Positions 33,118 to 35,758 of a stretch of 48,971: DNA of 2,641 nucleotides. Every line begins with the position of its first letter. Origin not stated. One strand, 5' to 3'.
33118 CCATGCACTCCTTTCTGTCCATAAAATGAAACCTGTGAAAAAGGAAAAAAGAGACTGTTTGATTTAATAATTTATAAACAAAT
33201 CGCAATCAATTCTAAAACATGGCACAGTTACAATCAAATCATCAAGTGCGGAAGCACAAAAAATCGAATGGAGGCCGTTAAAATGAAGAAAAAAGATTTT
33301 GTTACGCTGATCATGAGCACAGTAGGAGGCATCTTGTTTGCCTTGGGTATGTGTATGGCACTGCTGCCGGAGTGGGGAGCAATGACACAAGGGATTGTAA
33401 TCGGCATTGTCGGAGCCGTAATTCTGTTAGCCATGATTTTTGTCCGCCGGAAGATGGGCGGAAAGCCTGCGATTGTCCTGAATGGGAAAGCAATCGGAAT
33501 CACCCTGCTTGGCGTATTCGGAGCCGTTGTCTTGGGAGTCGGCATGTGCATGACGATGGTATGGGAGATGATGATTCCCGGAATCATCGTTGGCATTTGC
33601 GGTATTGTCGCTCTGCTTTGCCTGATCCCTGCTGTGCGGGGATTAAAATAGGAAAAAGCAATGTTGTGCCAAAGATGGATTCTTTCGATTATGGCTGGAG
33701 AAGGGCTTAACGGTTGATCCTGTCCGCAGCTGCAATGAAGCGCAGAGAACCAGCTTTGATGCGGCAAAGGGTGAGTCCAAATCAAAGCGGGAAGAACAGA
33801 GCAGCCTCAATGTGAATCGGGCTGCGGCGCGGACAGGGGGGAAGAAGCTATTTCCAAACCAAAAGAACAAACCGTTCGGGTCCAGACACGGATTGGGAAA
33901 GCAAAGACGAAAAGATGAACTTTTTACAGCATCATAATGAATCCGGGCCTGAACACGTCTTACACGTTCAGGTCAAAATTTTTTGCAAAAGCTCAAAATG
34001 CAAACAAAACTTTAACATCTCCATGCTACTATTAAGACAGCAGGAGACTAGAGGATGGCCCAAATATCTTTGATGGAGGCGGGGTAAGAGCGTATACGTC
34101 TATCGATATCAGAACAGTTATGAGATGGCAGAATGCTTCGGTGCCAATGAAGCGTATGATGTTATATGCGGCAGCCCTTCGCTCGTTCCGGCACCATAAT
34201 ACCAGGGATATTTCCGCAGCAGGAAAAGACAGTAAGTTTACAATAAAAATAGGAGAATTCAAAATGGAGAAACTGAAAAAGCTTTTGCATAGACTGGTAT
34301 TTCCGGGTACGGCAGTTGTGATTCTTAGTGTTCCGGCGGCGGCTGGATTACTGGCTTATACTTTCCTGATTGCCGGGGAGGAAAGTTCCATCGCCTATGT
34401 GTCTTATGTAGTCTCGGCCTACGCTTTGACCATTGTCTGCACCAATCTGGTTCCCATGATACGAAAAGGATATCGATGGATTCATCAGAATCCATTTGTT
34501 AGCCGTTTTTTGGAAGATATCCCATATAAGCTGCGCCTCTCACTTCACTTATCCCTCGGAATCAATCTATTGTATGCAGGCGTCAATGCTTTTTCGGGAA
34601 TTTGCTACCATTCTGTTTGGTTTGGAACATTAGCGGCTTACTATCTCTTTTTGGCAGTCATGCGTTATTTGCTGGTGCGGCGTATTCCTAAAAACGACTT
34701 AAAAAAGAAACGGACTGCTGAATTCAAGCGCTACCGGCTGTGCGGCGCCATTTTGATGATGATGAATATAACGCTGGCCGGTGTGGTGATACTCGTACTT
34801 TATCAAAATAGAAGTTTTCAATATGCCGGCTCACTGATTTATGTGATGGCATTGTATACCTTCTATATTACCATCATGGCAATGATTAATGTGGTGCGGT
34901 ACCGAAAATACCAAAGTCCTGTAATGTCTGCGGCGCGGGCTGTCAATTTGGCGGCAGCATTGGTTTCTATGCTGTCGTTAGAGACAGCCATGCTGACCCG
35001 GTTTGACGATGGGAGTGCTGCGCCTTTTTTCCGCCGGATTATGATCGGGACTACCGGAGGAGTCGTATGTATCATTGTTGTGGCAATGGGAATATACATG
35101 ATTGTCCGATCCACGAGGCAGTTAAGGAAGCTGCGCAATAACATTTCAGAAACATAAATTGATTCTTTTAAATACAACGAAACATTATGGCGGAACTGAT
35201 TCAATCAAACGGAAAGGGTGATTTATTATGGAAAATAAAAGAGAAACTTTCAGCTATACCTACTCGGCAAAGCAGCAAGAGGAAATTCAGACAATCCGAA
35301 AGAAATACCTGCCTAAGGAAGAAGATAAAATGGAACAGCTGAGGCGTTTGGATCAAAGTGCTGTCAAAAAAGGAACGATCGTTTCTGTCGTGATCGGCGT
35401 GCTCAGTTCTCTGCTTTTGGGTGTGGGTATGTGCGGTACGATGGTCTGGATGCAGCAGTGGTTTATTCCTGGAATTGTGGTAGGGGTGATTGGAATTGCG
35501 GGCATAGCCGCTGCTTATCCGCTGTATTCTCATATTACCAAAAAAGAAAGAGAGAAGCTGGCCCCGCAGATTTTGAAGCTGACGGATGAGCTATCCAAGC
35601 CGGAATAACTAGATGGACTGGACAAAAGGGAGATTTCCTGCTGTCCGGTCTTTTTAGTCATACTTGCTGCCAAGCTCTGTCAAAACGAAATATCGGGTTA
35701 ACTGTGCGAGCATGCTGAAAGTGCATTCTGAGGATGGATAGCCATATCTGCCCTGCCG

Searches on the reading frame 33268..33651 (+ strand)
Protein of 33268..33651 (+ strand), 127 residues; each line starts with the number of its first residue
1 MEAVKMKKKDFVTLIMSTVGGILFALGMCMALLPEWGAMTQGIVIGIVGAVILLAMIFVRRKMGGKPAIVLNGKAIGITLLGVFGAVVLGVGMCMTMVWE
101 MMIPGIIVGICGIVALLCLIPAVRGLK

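Call 62: search_protein_families(library=pfam, proteins=[window:33268-33651:+], max_evalue=0.01)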
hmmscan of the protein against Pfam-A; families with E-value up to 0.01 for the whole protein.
window:33268-33651:+ (127 aa): 1 family
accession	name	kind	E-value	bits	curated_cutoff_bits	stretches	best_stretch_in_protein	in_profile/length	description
PF20712.2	CyanoTRADDas_TM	-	0.003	18.1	24.3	1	12-61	12-60/68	Cyanobacterial TRADD-N associated 2-Transmembrane domain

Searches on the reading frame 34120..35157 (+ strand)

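Call 8: search_protein_families(library=pfam, proteins=[window:34120-35157:+], max_evalue=0.001)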
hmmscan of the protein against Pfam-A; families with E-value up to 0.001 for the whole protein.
window:34120-35157:+ (345 aa): 0 families

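Call 9: search_protein_families(library=pfam, proteins=[window:34120-35157:+], max_evalue=0.01)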
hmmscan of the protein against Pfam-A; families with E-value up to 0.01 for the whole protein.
window:34120-35157:+ (345 aa): 2 families
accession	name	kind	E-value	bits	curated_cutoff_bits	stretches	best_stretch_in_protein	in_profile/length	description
PF06789.17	MINAR1_C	-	0.0074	16.7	25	0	194-226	122-153/160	MINAR1 C-terminal domain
PF14002.11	YniB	-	0.0098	16.2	27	0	236-342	2-108/166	YniB-like protein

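Call 62: search_protein_families(library=pfam, proteins=[window:34264-35157:+], max_evalue=0.01)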
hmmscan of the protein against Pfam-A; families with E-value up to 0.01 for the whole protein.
window:34264-35157:+ (297 aa): 1 family
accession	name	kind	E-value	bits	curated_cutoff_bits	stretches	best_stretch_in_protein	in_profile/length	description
PF14002.11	YniB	-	0.0077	16.5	27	0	188-294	2-108/166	YniB-like protein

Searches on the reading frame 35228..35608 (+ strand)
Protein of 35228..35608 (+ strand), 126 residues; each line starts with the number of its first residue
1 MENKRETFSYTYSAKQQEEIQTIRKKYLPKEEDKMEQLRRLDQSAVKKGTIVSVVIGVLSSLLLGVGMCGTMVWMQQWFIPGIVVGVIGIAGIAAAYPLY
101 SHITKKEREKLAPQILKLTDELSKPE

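Call 62: search_protein_families(library=pfam, proteins=[window:35228-35608:+], max_evalue=0.01)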
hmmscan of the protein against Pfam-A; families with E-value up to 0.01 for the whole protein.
window:35228-35608:+ (126 aa): 2 families
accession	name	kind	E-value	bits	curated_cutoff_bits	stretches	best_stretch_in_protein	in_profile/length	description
PF20990.2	DUF2207_C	-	0.0066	16.6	33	1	34-109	117-198/247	Predicted membrane protein (DUF2207) C-terminal domain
PF11368.13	DUF3169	-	0.0097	16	31.6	0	19-93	74-146/250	Protein of unknown function (DUF3169)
